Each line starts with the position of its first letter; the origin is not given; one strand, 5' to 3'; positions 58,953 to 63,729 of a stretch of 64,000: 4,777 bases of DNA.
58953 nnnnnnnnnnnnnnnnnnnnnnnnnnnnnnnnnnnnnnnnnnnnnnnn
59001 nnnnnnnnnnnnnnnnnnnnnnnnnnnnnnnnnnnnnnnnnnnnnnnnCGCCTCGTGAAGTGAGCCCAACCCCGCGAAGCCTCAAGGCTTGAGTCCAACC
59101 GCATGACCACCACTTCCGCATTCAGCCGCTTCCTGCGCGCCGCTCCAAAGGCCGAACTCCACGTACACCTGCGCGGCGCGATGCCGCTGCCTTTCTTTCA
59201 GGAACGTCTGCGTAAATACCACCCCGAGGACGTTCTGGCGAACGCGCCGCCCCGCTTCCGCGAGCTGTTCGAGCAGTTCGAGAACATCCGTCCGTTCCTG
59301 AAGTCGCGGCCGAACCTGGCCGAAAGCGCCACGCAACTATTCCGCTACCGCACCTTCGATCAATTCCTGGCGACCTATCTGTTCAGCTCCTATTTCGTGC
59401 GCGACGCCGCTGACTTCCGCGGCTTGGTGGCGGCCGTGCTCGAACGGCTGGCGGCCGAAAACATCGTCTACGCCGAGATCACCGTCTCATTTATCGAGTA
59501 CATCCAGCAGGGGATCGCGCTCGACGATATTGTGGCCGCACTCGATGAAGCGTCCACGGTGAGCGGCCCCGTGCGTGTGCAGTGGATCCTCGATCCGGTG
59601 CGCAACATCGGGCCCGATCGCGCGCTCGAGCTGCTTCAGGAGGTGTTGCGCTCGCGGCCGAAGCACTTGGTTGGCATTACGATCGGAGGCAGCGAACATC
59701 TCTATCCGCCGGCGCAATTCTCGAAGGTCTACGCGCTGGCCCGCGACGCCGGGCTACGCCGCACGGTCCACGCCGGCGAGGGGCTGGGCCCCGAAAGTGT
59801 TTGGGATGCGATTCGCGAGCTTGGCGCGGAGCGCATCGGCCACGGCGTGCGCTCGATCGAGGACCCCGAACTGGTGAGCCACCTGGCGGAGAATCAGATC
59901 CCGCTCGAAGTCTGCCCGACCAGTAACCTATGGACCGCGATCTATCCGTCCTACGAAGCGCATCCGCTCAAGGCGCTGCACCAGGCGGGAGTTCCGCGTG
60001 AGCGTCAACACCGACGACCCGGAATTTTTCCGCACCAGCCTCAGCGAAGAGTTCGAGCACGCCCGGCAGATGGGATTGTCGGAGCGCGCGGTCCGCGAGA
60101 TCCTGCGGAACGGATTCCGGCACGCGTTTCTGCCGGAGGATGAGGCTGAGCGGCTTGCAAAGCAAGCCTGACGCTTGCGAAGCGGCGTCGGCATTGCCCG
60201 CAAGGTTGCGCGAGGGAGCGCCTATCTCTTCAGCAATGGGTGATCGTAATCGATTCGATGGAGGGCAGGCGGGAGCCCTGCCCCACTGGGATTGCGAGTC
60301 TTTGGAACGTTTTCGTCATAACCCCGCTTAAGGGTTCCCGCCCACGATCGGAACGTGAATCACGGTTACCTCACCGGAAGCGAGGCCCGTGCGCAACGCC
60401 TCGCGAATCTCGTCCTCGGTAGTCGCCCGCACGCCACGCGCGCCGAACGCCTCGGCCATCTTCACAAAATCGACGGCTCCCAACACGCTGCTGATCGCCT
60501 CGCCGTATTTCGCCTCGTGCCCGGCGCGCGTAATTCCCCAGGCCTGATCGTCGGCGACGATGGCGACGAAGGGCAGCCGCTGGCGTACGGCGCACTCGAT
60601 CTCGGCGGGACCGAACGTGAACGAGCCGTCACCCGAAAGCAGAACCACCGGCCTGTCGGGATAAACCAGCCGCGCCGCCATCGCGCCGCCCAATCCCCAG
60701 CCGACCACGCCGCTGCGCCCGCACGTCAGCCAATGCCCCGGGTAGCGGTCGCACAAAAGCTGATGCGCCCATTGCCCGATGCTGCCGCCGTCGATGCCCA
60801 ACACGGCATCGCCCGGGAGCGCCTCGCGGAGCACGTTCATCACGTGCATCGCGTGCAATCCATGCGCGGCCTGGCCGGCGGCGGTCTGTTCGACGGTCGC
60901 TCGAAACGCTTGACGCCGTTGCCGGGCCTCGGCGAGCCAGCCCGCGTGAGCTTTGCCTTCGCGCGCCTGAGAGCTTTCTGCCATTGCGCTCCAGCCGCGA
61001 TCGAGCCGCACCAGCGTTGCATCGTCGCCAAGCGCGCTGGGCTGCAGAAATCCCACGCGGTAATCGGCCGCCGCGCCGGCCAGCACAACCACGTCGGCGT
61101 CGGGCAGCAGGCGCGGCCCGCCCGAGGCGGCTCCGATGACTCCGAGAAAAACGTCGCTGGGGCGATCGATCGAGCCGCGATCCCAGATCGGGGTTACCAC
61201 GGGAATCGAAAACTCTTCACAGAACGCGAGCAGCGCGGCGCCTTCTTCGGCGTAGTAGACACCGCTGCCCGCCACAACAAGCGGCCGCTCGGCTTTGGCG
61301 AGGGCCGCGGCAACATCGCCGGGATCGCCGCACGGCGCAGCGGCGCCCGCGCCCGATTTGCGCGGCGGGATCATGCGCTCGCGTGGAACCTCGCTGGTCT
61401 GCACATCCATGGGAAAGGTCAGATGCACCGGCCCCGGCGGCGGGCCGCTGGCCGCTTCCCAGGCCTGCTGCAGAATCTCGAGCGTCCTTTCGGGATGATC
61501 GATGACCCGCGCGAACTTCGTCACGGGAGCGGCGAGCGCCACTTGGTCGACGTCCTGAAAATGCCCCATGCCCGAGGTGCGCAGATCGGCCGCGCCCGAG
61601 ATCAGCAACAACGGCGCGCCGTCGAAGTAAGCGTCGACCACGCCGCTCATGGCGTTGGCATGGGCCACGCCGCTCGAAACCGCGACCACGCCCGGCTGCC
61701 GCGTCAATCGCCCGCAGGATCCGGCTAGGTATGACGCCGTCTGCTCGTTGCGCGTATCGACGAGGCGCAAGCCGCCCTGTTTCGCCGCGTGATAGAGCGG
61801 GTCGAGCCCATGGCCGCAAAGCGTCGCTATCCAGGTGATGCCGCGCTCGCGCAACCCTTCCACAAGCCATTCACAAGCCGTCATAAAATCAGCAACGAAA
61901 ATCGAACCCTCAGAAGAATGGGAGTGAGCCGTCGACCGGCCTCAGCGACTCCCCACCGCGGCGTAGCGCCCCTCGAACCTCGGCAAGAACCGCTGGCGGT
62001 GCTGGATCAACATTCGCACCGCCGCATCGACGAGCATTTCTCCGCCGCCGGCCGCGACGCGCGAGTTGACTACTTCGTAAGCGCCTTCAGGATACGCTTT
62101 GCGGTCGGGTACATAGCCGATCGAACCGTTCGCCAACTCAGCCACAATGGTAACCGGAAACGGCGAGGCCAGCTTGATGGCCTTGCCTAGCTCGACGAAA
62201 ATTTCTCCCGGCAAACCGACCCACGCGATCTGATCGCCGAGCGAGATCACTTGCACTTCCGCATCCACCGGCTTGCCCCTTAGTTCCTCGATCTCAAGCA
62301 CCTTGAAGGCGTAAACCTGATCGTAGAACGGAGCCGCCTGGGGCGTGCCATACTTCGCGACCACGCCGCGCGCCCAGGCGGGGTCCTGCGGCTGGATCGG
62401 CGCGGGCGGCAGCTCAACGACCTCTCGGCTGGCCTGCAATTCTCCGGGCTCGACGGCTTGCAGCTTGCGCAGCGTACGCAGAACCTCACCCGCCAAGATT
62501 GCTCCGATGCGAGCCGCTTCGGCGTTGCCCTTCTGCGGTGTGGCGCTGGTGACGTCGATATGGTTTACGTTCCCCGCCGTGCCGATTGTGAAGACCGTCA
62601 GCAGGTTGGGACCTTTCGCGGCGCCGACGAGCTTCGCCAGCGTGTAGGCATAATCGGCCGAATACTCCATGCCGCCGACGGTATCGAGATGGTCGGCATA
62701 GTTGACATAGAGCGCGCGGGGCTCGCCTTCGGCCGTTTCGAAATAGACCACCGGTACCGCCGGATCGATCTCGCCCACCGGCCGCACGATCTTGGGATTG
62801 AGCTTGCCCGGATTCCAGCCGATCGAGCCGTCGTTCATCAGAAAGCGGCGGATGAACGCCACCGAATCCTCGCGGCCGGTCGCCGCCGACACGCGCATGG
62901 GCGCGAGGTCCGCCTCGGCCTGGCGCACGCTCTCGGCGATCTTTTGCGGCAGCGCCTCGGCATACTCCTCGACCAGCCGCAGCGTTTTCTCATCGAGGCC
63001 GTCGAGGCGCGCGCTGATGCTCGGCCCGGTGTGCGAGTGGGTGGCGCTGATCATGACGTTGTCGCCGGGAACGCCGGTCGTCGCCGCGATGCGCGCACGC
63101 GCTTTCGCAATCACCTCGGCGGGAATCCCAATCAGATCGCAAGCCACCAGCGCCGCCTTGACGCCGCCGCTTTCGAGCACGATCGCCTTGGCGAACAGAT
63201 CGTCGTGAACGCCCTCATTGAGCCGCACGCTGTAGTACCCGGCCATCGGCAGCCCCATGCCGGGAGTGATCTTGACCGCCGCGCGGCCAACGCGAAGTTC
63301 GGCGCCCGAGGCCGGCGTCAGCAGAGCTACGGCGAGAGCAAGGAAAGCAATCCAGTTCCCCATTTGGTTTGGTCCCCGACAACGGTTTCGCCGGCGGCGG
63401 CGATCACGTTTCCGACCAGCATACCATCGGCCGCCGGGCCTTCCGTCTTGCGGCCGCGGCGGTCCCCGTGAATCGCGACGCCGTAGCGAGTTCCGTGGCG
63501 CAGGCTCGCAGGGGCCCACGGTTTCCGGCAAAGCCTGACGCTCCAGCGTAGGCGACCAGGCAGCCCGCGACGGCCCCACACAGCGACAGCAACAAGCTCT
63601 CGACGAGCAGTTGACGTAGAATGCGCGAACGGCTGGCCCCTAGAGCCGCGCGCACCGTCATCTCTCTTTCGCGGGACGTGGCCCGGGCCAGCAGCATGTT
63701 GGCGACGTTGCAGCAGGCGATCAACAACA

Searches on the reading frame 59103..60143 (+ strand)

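Call 10: search_protein_families(library=pfam, proteins=[window:59103-60143:+], max_evalue=0.01)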
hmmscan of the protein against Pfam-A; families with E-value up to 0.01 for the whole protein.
window:59103-60143:+ (346 aa): 2 families
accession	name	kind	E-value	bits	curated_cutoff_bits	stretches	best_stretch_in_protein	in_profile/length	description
PF00962.28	A_deaminase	-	2e-53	182.1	27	1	74-298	39-269/330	Adenosine deaminase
PF04055.27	Radical_SAM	-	0.0024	18.5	29.5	1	169-254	28-114/166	Radical SAM superfamily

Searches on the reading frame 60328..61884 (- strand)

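Call 10: search_protein_families(library=pfam, proteins=[window:60328-61884:-], max_evalue=0.01)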
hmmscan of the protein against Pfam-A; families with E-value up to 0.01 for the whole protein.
window:60328-61884:- (518 aa): 3 families
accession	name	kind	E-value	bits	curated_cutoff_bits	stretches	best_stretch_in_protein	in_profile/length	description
PF02775.26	TPP_enzyme_C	-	2.3e-32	112.3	21.9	1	365-511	1-151/151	Thiamine pyrophosphate enzyme, C-terminal TPP binding domain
PF02776.23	TPP_enzyme_N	-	7.3e-26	90.7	26.8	1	1-117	1-119/119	Thiamine pyrophosphate enzyme, N-terminal TPP binding domain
PF00205.28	TPP_enzyme_M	-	2.6e-15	56.8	30.4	1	191-295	4-110/137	Thiamine pyrophosphate enzyme, central domain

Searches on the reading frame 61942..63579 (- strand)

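Call 10: search_protein_families(library=pfam, proteins=[window:61942-63579:-], max_evalue=0.01)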
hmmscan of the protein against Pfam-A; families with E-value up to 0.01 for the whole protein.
window:61942-63579:- (545 aa): 1 family
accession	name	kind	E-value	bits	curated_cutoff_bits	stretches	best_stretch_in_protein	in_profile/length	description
PF04734.18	Ceramidase_alk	-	8.9e-09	34.9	32.1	1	97-235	3-147/509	Neutral/alkaline non-lysosomal ceramidase, N-terminal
